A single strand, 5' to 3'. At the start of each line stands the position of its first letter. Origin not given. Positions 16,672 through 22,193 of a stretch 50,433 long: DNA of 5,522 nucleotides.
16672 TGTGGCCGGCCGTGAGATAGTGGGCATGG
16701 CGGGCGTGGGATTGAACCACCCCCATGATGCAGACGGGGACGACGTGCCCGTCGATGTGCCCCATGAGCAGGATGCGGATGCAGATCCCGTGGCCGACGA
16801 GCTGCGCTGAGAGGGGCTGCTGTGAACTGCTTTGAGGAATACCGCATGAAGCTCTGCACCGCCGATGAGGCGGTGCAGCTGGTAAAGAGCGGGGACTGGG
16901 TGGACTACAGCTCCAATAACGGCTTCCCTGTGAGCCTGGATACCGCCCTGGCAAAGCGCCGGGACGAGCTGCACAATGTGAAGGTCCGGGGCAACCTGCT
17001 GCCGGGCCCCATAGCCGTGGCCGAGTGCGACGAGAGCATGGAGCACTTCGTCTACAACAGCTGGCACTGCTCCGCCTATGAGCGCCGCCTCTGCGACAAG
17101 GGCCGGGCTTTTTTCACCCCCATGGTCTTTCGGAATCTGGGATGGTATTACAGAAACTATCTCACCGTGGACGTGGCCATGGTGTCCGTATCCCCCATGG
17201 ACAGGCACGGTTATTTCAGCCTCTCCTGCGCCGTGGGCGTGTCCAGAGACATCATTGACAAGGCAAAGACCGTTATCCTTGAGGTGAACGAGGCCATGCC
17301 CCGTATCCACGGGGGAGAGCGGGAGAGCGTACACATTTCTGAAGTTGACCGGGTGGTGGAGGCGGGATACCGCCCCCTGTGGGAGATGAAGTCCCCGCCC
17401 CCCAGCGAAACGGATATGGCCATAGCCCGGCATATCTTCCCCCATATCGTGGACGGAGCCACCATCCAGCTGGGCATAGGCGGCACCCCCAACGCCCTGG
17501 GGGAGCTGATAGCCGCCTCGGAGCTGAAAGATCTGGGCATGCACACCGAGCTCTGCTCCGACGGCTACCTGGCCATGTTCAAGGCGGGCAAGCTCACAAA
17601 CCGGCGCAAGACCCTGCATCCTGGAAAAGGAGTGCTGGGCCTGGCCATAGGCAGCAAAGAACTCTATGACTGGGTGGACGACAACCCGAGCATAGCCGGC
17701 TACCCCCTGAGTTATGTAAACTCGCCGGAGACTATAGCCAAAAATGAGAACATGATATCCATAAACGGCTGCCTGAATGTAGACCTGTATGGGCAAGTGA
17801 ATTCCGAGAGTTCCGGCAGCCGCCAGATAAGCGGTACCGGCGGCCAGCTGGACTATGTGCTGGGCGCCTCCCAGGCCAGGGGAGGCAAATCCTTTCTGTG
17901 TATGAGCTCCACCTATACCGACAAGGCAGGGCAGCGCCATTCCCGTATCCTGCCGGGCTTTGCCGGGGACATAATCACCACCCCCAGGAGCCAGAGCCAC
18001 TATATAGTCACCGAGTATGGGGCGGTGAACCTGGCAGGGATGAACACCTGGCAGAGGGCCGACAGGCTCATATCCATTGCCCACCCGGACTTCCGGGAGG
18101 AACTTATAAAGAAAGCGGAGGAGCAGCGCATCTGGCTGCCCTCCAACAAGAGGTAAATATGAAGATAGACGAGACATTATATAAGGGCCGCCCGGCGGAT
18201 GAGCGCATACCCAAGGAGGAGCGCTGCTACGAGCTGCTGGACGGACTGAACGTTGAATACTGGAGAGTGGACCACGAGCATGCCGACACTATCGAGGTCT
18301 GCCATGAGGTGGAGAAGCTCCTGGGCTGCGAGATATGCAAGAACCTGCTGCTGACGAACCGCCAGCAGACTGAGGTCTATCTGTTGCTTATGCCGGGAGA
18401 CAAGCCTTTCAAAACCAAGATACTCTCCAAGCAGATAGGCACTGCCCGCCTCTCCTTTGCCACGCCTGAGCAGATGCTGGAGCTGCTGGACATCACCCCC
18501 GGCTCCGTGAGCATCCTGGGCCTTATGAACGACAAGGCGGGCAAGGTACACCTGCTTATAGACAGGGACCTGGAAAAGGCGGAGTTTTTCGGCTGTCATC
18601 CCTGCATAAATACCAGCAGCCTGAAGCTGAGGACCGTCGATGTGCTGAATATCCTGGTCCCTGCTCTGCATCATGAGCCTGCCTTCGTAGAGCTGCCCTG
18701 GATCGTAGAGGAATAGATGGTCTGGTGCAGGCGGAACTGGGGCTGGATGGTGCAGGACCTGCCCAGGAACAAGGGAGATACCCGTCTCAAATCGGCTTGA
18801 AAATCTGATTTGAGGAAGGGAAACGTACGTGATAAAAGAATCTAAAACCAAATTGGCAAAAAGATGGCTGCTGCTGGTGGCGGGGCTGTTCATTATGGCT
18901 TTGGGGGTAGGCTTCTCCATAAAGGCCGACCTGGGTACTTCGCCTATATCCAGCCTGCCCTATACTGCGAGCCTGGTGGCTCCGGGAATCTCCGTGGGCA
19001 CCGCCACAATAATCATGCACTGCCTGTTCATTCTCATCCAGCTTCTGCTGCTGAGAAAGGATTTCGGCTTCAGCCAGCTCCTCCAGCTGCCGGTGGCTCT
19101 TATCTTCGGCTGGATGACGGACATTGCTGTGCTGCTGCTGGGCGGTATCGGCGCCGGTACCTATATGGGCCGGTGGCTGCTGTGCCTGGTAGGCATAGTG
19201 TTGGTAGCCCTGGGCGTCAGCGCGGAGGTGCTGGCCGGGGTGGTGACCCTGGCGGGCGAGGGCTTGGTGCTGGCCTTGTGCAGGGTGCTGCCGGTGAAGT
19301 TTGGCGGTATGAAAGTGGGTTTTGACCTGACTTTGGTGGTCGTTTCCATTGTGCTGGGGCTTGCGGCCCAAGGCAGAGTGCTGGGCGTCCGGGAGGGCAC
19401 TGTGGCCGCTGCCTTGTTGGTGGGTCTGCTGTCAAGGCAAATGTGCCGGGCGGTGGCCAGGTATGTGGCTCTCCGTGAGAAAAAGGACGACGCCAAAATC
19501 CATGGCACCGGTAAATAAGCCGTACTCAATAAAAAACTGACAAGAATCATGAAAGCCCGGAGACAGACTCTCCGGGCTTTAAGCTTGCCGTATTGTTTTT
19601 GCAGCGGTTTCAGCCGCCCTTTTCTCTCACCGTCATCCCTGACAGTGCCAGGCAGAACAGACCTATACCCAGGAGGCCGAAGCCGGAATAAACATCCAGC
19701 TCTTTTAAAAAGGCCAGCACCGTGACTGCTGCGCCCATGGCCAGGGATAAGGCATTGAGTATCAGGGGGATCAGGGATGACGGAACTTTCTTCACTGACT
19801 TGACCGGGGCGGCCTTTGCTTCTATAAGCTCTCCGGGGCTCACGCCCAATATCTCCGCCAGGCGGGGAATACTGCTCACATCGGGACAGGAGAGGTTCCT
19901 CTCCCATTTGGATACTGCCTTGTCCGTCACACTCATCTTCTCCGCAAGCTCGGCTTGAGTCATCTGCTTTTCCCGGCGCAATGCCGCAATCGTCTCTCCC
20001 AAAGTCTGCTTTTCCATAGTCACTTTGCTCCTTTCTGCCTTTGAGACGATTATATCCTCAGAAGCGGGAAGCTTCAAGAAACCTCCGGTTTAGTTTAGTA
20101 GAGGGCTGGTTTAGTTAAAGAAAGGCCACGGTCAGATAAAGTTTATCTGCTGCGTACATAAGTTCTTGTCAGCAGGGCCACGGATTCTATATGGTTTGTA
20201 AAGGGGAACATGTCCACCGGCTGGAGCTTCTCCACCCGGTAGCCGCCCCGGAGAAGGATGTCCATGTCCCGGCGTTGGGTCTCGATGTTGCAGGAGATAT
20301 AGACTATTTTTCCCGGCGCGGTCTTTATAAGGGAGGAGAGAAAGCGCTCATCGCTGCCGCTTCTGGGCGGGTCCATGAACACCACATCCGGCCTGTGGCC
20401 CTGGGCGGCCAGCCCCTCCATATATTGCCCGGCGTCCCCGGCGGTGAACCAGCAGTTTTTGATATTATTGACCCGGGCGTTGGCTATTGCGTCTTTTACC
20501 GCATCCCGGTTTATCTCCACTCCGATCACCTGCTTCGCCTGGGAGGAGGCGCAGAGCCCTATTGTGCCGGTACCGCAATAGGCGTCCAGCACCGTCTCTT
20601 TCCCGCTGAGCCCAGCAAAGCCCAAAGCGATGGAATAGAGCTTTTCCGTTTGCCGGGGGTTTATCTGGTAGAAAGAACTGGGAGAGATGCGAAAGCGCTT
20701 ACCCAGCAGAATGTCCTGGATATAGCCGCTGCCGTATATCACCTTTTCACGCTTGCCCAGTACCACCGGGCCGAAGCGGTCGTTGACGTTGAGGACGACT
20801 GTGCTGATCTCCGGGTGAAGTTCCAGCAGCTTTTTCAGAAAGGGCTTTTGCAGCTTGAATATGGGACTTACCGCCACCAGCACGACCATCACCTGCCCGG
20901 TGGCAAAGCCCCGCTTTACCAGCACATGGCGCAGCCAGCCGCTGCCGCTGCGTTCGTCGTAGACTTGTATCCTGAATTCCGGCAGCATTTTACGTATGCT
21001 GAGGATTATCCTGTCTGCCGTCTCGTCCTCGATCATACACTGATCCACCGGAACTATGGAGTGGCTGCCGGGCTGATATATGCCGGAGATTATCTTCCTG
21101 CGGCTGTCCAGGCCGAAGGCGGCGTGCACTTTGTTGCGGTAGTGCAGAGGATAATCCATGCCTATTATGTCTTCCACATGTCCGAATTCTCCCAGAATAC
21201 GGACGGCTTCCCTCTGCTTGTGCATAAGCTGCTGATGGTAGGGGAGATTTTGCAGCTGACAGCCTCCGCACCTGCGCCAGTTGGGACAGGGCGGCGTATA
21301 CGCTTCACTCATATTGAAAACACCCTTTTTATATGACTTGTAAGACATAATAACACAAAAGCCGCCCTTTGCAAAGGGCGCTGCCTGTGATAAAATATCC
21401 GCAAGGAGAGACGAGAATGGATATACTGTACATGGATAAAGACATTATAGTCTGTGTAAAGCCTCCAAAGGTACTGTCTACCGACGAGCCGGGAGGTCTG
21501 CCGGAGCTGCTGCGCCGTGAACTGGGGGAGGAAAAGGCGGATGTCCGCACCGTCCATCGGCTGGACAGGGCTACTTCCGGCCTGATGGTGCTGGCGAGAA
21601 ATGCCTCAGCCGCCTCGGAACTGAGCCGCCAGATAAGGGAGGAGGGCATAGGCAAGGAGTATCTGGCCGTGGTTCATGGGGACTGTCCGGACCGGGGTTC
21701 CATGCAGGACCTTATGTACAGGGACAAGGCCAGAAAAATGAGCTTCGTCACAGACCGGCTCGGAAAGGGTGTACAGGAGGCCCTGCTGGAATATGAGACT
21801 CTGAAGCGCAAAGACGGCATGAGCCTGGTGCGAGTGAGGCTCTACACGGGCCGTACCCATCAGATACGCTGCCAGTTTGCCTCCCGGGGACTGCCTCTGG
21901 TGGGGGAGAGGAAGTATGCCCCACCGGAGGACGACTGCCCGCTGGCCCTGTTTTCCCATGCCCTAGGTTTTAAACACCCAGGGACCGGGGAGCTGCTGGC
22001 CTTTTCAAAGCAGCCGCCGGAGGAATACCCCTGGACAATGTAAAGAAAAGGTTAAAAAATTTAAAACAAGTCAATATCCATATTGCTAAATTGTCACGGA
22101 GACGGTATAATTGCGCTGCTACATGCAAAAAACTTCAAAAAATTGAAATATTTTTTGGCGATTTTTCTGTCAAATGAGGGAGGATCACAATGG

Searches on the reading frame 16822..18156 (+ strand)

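Call 45: search_protein_families(library=pfam, proteins=[window:16822-18156:+], max_evalue=0.00001)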
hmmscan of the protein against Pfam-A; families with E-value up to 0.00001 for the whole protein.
window:16822-18156:+ (444 aa): 2 families
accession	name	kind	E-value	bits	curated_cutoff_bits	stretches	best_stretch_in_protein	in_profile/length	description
PF13336.12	AcetylCoA_hyd_C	-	6.8e-60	201.9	23.7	1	277-432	1-154/154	Acetyl-CoA hydrolase/transferase C-terminal domain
PF02550.21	AcetylCoA_hydro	-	9.6e-24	84.9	24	1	5-180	3-188/198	Acetyl-CoA hydrolase/transferase N-terminal domain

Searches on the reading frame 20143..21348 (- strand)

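Call 45: search_protein_families(library=pfam, proteins=[window:20143-21348:-], max_evalue=0.00001)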
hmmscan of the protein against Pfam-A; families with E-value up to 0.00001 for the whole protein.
window:20143-21348:- (401 aa): 4 families
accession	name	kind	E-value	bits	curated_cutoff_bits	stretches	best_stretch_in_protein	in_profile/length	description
PF05958.17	tRNA_U5-meth_tr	-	6.7e-23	81.7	23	1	139-395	92-356/357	tRNA (Uracil-5-)-methyltransferase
PF03602.21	Cons_hypoth95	-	2.8e-10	40.6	24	1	250-333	42-127/182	Conserved hypothetical protein 95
PF13847.12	Methyltransf_31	-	2.9e-10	40.5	27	1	249-326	3-81/145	Methyltransferase domain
PF09445.16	Methyltransf_15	-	4.4e-09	36.6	22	1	251-332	2-84/165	RNA cap guanine-N2 methyltransferase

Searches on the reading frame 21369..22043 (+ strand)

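Call 45: search_protein_families(library=pfam, proteins=[window:21369-22043:+], max_evalue=0.00001)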
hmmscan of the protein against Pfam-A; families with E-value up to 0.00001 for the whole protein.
window:21369-22043:+ (224 aa): 1 family
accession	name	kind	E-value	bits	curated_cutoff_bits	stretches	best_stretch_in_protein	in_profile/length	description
PF00849.27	PseudoU_synth_2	-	2.2e-30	106.3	26.8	1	25-172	1-152/152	RNA pseudouridylate synthase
